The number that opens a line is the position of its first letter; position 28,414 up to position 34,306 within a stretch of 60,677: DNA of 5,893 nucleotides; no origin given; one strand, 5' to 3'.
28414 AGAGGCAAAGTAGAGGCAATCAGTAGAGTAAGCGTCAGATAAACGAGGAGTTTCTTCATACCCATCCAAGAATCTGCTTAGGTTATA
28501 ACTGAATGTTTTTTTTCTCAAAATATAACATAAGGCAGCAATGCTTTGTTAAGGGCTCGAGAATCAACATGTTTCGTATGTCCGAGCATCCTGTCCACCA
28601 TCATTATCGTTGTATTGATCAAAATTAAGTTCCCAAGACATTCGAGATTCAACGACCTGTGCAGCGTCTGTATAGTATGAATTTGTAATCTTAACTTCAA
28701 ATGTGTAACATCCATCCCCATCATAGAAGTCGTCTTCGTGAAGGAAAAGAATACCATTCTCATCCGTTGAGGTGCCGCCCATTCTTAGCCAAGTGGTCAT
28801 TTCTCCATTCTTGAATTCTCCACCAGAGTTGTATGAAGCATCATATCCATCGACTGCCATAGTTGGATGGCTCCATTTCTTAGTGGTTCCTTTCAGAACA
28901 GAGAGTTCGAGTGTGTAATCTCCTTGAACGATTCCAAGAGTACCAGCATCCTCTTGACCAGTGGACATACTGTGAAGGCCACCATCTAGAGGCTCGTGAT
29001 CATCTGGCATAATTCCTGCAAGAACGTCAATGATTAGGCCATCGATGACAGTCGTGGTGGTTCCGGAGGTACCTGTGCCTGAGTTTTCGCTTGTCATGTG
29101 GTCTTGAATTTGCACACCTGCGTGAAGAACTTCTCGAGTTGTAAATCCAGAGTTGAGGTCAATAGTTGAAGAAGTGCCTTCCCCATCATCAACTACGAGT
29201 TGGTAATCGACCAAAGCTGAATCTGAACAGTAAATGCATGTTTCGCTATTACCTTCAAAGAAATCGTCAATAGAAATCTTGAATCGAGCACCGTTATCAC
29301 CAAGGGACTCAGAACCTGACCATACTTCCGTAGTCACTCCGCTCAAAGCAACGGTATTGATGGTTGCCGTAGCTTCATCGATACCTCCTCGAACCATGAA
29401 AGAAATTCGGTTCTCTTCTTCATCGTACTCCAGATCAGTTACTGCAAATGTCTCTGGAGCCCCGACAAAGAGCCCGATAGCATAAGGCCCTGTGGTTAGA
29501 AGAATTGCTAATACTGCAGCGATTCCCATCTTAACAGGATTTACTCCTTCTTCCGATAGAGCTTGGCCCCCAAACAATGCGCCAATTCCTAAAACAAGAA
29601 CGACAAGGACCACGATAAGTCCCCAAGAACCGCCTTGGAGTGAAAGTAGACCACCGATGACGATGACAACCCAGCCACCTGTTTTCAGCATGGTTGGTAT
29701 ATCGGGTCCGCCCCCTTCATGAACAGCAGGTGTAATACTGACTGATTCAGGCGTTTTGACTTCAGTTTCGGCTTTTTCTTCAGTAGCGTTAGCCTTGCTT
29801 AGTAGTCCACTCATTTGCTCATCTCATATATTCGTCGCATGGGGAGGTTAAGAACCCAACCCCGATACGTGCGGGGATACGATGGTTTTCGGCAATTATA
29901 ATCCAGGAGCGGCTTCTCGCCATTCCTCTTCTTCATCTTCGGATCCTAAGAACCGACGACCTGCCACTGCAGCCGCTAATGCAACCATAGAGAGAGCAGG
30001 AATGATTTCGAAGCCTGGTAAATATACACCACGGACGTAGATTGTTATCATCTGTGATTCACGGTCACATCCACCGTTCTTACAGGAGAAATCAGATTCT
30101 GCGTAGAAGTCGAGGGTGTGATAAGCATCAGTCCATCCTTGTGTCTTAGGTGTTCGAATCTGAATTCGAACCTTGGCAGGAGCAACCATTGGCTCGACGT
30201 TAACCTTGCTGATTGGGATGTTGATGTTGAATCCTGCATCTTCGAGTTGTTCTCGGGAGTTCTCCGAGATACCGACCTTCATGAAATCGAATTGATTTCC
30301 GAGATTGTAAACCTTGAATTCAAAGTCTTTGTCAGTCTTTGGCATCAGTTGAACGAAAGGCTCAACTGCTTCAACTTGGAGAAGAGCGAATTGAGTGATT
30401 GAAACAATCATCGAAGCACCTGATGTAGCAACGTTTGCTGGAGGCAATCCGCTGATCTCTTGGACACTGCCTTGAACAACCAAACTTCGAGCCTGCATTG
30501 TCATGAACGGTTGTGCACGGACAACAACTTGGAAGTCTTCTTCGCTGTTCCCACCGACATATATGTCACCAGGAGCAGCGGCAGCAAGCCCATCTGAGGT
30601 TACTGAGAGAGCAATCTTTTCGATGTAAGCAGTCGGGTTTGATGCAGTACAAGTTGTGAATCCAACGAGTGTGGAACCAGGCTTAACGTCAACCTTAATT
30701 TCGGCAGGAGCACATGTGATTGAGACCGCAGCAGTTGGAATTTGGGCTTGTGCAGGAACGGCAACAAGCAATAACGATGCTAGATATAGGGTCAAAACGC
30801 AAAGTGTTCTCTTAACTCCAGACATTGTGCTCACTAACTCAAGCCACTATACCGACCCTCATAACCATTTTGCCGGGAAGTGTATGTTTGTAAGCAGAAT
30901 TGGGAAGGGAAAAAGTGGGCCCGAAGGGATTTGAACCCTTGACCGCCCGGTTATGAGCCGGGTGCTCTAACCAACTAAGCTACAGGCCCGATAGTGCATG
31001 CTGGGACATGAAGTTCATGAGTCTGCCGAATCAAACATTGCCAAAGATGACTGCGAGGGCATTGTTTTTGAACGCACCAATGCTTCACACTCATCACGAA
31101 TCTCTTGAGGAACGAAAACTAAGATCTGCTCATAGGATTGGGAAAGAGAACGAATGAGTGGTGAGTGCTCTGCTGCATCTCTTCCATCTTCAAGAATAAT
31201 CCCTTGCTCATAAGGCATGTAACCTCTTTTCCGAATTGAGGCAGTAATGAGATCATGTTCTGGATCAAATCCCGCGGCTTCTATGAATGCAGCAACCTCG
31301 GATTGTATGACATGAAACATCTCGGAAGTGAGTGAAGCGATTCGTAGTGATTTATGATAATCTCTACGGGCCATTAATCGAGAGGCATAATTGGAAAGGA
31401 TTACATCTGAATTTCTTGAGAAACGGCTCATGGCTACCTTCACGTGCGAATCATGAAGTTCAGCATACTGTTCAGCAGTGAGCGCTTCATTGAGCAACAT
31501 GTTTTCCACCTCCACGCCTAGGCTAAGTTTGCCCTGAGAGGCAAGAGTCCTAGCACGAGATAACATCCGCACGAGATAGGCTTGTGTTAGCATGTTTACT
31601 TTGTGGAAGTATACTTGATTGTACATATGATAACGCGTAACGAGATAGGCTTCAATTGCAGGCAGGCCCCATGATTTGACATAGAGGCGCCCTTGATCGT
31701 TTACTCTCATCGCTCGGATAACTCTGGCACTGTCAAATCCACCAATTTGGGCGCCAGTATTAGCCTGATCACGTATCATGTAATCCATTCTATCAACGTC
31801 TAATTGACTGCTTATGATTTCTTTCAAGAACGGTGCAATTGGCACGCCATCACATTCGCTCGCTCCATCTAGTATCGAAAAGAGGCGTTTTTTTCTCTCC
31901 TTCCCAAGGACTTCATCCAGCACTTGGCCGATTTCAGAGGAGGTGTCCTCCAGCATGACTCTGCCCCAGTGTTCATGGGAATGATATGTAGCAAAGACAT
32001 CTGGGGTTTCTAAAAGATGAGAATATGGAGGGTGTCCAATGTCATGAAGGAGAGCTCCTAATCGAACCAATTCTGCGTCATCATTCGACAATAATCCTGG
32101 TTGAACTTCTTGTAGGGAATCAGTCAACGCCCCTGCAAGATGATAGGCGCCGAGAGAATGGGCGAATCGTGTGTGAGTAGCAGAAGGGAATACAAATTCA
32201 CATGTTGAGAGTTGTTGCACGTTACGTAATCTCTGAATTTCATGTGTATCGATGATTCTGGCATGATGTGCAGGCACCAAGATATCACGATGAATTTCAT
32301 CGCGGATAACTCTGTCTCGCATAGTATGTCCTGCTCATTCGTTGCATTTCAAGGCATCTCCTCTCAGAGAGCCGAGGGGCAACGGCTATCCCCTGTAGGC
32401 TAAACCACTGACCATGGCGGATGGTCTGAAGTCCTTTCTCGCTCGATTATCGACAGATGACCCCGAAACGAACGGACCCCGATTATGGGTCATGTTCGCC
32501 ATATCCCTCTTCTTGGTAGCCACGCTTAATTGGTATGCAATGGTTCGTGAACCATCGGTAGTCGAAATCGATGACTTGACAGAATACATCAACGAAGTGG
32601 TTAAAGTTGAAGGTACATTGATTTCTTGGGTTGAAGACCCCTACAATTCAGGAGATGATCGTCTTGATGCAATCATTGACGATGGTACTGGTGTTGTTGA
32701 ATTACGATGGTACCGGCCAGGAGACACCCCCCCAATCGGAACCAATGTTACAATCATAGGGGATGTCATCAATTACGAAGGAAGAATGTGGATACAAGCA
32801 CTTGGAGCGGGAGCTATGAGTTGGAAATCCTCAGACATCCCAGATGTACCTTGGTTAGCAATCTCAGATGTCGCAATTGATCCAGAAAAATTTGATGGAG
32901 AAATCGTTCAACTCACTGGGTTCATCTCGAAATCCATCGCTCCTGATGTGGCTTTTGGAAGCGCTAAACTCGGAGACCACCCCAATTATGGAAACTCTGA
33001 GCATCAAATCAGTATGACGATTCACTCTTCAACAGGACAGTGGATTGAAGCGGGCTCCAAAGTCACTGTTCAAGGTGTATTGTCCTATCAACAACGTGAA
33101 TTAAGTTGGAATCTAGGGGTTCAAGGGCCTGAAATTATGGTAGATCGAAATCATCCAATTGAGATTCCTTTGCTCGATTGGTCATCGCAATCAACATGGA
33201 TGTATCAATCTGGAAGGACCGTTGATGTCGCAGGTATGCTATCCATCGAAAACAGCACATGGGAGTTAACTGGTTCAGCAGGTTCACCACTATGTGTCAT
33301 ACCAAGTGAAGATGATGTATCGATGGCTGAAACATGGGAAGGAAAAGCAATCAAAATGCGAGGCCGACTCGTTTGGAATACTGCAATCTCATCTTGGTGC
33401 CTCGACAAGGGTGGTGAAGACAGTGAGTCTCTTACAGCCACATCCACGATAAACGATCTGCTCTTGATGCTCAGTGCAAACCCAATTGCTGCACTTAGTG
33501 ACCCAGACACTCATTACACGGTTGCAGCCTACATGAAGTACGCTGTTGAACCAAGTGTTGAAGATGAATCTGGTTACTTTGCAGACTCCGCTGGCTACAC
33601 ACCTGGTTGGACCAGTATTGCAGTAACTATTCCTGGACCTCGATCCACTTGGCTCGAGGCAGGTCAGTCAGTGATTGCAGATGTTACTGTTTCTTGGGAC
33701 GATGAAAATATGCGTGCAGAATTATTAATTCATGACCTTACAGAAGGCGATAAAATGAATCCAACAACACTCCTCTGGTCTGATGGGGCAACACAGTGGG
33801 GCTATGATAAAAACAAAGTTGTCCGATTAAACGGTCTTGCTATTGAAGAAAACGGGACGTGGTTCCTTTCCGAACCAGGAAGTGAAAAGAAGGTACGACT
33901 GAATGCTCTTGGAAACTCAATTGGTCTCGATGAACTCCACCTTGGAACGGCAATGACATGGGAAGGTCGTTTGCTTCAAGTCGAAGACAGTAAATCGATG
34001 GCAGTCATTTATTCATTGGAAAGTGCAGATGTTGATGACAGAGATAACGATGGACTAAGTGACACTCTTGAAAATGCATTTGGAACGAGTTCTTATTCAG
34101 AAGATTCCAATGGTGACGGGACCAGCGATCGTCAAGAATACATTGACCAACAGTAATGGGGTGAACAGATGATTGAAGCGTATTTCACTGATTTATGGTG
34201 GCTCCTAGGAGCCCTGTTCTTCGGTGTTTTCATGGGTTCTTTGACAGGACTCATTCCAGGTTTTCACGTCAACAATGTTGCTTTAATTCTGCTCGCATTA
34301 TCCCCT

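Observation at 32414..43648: Candidate extracellular-DNA capture and pyrimidine salvage operon (six co-directional, tightly spaced genes)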

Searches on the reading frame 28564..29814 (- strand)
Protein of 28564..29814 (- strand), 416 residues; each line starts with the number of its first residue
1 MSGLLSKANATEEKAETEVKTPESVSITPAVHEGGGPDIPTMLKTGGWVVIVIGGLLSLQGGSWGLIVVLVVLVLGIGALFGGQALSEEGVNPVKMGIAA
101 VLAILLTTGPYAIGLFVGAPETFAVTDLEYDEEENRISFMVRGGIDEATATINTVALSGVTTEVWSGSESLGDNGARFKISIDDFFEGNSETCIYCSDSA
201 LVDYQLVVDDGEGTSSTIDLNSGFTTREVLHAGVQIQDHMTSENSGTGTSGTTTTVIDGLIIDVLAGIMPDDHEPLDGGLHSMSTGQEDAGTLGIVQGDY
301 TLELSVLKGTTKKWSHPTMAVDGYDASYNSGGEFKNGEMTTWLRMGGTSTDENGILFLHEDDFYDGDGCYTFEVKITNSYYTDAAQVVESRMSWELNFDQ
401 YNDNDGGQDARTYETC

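Call 24: search_protein_families(library=pfam, proteins=[window:28564-29814:-], max_evalue=0.001)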
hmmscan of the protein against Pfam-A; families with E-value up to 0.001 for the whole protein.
window:28564-29814:- (416 aa): 0 families

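Call 80: search_protein_families(library=pfam, proteins=[window:28564-29814:-], max_evalue=10)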
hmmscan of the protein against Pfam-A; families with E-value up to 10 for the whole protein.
window:28564-29814:- (416 aa): 2 families
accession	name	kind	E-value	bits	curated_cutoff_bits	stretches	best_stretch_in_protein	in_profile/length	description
PF11992.13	TgpA_N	-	0.085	12.3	30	1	50-121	112-183/333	TgpA N-terminal domain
PF12136.13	RNA_pol_Rpo13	-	0.82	10.1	25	1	11-27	6-22/43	RNA polymerase Rpo13 subunit HTH domain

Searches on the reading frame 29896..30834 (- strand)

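Call 24: search_protein_families(library=pfam, proteins=[window:29896-30834:-], max_evalue=0.001)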
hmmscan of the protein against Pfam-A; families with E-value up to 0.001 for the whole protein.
window:29896-30834:- (312 aa): 0 families

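Call 80: search_protein_families(library=pfam, proteins=[window:29896-30834:-], max_evalue=10)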
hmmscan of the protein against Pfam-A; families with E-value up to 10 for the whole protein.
window:29896-30834:- (312 aa): 1 family
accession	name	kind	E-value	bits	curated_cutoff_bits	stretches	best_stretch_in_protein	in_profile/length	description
PF20773.4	InhA-like_MAM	-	0.12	12.3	26.9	1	158-245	54-134/191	Immune inhibitor A-like, MAM domain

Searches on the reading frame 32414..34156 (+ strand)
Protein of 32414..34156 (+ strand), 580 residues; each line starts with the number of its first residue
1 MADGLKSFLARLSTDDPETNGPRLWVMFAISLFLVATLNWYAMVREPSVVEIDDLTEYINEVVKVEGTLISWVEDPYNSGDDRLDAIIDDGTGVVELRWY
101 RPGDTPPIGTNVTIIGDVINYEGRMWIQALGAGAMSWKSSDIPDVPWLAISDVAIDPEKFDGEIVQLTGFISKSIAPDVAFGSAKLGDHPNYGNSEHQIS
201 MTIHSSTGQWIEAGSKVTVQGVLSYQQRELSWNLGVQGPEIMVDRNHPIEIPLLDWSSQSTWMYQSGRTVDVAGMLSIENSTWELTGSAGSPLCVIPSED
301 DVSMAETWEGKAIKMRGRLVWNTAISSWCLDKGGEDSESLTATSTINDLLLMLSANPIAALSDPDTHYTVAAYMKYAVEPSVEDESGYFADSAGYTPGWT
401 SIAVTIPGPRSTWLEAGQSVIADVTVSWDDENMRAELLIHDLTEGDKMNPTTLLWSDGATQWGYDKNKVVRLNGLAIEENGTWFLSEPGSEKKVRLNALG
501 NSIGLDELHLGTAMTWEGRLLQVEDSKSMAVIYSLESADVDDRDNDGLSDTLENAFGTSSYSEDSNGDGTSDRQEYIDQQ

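Call 3: search_protein_families(library=pfam, proteins=[window:32414-34156:+], max_evalue=0.01)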
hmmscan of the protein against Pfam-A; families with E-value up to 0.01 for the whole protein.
window:32414-34156:+ (580 aa): 0 families

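Call 4: search_protein_families(library=ncbifam, proteins=[window:32414-34156:+], max_evalue=0.01)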
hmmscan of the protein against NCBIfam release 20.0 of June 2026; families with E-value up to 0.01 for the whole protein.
window:32414-34156:+ (580 aa): 0 families

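Call 19: find_homologous_proteins(query=window:32414-34156:+, max_evalue=0.001)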
Query window:32414-34156:+ (580 aa): 374 proteins with E <= 0.001 among 8000 candidates; the best 120 are listed.
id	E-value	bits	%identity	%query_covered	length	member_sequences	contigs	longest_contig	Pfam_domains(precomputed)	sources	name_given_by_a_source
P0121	0.0e+0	1310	100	100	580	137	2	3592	-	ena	-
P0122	0.0e+0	1253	94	100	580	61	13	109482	-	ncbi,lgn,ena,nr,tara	ncbi:hypothetical protein N9M06_01175 [Candidatus Poseidoniales archaeon]|nr:hypothetical protein [C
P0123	0.0e+0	1238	93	100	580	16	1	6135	-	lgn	-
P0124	0.0e+0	1114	81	100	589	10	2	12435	-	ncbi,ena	-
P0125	0.0e+0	1106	81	100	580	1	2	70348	-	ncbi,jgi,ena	-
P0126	0.0e+0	1106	81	100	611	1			-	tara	tara:strand:- start:437 stop:2272 length:1836 start_codon:yes stop_codon:yes gene_type:complete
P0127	0.0e+0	1103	80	100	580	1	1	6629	-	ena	-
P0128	0.0e+0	1103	80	100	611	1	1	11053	-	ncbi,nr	ncbi:MAG: hypothetical protein CMA67_06105 [Euryarchaeota archaeon]|nr:hypothetical protein [Euryarc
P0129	0.0e+0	1102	80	100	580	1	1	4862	-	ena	-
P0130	0.0e+0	1101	80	100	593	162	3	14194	-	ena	-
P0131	0.0e+0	1091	79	100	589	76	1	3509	PF18884.6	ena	-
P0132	0.0e+0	1085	79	100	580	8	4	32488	PF18884.6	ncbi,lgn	-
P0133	0.0e+0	1050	78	100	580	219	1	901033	PF18884.6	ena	-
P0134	0.0e+0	1037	76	100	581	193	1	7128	-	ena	-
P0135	0.0e+0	1024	75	100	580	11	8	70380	-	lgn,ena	-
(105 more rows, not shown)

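Call 33: predict_structure(alignment_id=A2)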
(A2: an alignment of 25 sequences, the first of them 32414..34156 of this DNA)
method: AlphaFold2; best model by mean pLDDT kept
length: 580 residues; sequences in the alignment: 25
mean_pLDDT: 82.0   pTM: 0.65
mean pLDDT of the five models: 82.0, 77.4, 77.3, 77.2, 75.7
residues with pLDDT >= 90: 117; 70-90: 393; 50-70: 53; < 50: 17
segments of 3 or more residues with pLDDT < 50: 1-3, 335-346
pLDDT, mean of each block of 10 residues (from residue 1): 53 55 68 72 67 87 89 79 88 89 84 90 86 85 83 83 88 83 82 64 85 89 82 87 85 84 85 88 83 84 79 84 87 56 53 78 84 87 88 78 89 87 89 87 86 73 74 90 88 88 89 90 74 89 91 88 90 90
secondary structure, 60 per line:
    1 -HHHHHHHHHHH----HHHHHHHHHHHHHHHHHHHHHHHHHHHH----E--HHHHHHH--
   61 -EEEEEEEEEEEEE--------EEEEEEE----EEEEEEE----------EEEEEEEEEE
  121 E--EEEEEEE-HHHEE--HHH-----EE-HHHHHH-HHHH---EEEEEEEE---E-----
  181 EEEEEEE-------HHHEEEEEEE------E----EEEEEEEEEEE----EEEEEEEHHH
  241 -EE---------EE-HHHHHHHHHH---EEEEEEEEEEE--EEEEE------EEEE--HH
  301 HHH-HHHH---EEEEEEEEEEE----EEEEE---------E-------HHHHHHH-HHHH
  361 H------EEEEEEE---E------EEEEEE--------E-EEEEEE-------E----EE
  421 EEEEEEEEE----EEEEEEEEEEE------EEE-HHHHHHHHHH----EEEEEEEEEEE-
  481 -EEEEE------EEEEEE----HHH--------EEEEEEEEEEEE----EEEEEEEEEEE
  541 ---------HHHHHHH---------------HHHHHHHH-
elements in order: H2-12 H17-44 H52-58 E62-74 E83-89 E94-100 E111-121 E124-130 H150-155 H157-160 E164-171 E181-187 E198-204 E216-226 E231-237 H256-265 E269-279 E282-286 E293-296 H299-303 H305-308 E312-322 E327-331 H349-355 H357-361 E368-374 E385-390 E401-406 E419-429 E434-444 E451-453 H455-464 E469-479 E482-486 E493-498 E514-525 E530-540 H550-556 H572-579
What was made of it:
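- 32414..34156 (+): g1: membrane-anchored ectoprotein. It has an N-terminal TM helix (about aa 22-44), five OB-like beta-barrels (about aa 58-135, 160-240, 265-335, 365-450, 465-541) and a C-terminal TSP3-like acidic Ca-binding motif. AF2 model has pLDDT 82 (call 33).
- Checked: Its AlphaFold model (pLDDT 82, call 33) shows an N-terminal TM helix followed by five, not four, five-stranded OB-like barrels and a TSP3-like acidic tail.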

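Call 37: fold_search(model_id=the predicted structure, library=pdb)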
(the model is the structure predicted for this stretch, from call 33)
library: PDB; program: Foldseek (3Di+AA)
matches with E <= 10: 1283; with E <= 0.001: 141
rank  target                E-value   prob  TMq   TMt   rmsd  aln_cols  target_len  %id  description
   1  5z7d_C                2.4e-10  1.00  0.18  0.24  15.4       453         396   10  p204HINab-dsDNA complex structure (released 2019-01-30)
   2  5z7d_A                6.5e-10  1.00  0.15  0.21  18.4       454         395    9  p204HINab-dsDNA complex structure (released 2019-01-30)
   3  4gop_C                9.1e-09  1.00  0.18  0.23  20.7       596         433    9  Structure and Conformational Change of a Replication Protein A Heterotrimer Bound to ssDNA (released 2012-11-28)
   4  9pd4_N                1.3e-08  1.00  0.19  0.23  16.9       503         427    9  NER dual incision complex - DuIM (released 2026-02-18)
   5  8u5y_A                2.2e-08  1.00  0.19  0.17  29.1       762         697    8  human RADX trimer bound to ssDNA (released 2023-10-11)
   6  8sok_D                5.3e-07  1.00  0.19  0.17  33.8       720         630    9  Cryo-EM structure of human CST bound to POT1(ESDL)/TPP1 in the presence of telomeric ssDNA (released 2023-06-07)
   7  8sh1_A                1.1e-06  1.00  0.19  0.32   9.3       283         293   12  Structure of human POT1 DNA binding domain bound to a 5'-phosphorylated junction of a telomeric double-stranded DNA du (released 2023-08-30)
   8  5yzw_B                1.2e-06  1.00  0.17  0.36   8.3       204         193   12  Crystal structure of p204 HINb domain (released 2018-12-19)
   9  8i6k_A                1.9e-06  1.00  0.16  0.34   8.7       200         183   15  Structure of hMNDA HIN with dsDNA (released 2023-07-19)
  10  5yzw_A                2.0e-06  1.00  0.16  0.35   8.6       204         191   13  Crystal structure of p204 HINb domain (released 2018-12-19)
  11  3b6y_A                2.3e-06  1.00  0.17  0.38   8.5       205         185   13  Crystal Structure of the Second HIN-200 Domain of Interferon-Inducible Protein 16 (released 2007-11-13)
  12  7ypo_A                2.3e-06  1.00  0.19  0.28  12.8       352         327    8  Cryo-EM structure of baculovirus LEF-3 in complex with ssDNA (released 2023-01-25)
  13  7qxb_P                2.6e-06  1.00  0.20  0.37   8.3       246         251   14  Cryo-EM map of human telomerase-DNA-TPP1-POT1 complex (sharpened map) (released 2022-03-02)
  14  4lnq_B                2.9e-06  1.00  0.16  0.34   9.0       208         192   14  Crystal structure of Ifi202 HINa domain in complex with 20bp dsDNA (released 2014-01-08)
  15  3kjo_A                3.3e-06  1.00  0.20  0.34   8.6       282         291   13  Crystal Structure of hPOT1V2-dTrUd(AGGGTTAG) (released 2010-01-19)
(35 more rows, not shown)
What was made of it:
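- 32414..34156 (+): Foldseek against PDB gives HIN-200/dsDNA 2e-10, RPA70, RADX, POT1, CST and LEF-3 (call 37).
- On ExeM/NucH-type LTD nucleases: The OB-like barrels are on a separate protein, g1 (calls 33, 37).
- It has five OB-like barrels, and its best structural matches are tandem-OB DNA binders (calls 33, 37). g1 resembles tandem-OB ssDNA and dsDNA binders (call 37).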

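Call 80: search_protein_families(library=pfam, proteins=[window:32414-34156:+], max_evalue=10)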
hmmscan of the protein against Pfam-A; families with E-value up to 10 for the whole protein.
window:32414-34156:+ (580 aa): 1 family
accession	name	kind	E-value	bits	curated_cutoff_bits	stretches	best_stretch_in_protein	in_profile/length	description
PF18884.5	TSP3_bac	-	0.021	15.1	25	1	542-558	1-17/22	Bacterial TSP3 repeat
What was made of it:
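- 32414..34156 (+): No Pfam family (calls 3, 80).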
